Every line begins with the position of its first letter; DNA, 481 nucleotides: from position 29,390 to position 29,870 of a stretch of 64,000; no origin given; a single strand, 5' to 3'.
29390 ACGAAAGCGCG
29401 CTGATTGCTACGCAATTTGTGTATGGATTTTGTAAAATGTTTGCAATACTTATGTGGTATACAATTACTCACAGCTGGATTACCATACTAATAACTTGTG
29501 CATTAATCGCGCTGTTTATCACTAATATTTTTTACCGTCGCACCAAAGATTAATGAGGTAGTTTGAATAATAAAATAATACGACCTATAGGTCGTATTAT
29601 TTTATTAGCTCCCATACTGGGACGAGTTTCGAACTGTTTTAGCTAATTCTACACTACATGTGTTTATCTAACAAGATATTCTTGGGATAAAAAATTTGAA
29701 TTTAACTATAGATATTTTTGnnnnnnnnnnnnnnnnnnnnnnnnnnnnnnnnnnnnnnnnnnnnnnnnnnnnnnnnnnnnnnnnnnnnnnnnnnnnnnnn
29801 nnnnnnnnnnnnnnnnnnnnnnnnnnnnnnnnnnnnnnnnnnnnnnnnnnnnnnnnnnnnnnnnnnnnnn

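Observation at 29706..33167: Candidate uncharacterized defense module: PHP phosphoesterase fused to an SMC-like ABC ATPase, plus a small membrane-anchored partner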

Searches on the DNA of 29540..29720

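Call 87: search_rna_families(source=window, start=29540, end=29720, threshold=evalue, max_evalue=1)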
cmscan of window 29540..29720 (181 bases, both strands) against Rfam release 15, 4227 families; matches with E-value up to 1: 10.
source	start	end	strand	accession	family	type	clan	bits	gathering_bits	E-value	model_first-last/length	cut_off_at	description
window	29569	29606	+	RF04134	MIR7504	Gene; miRNA;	-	25.8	83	0.0091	1-124/124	no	MIR7504 microRNA precursor family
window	29569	29606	-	RF00768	MIR405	Gene; miRNA;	-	23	102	0.05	1-83/83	no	MIR405 microRNA precursor family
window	29566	29617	-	RF00840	mir-374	Gene; miRNA;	-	21.5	54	0.03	1-71/71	no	mir-374 microRNA precursor family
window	29569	29606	+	RF03174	mir-4803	Gene; miRNA;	-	20.7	90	0.094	1-74/74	no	mir-4803 microRNA precursor family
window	29575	29603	+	RF00840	mir-374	Gene; miRNA;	-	18.9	54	0.15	13-61/71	no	mir-374 microRNA precursor family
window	29568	29607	-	RF04089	mir-753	Gene; miRNA;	-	18.5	62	0.27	1-62/62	no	mir-753 microRNA precursor family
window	29566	29605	+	RF02451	ncr1241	Gene; sRNA;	-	17.6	60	0.83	1-63/63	no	Bacillus sRNA ncr1241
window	29549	29621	+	RF02095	mir-2985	Gene; miRNA;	-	17.3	68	0.42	1-71/71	no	mir-2985 microRNA precursor family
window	29564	29667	+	RF01808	MicX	Gene; sRNA;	-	16.9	75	0.086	1-194/194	no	MicX Vibrio cholerae sRNA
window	29574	29602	+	RF01267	snR37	Gene; snRNA; snoRNA; HACA-box;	CL00041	12.1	47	0.41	14-42/385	no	Small nucleolar RNA snR37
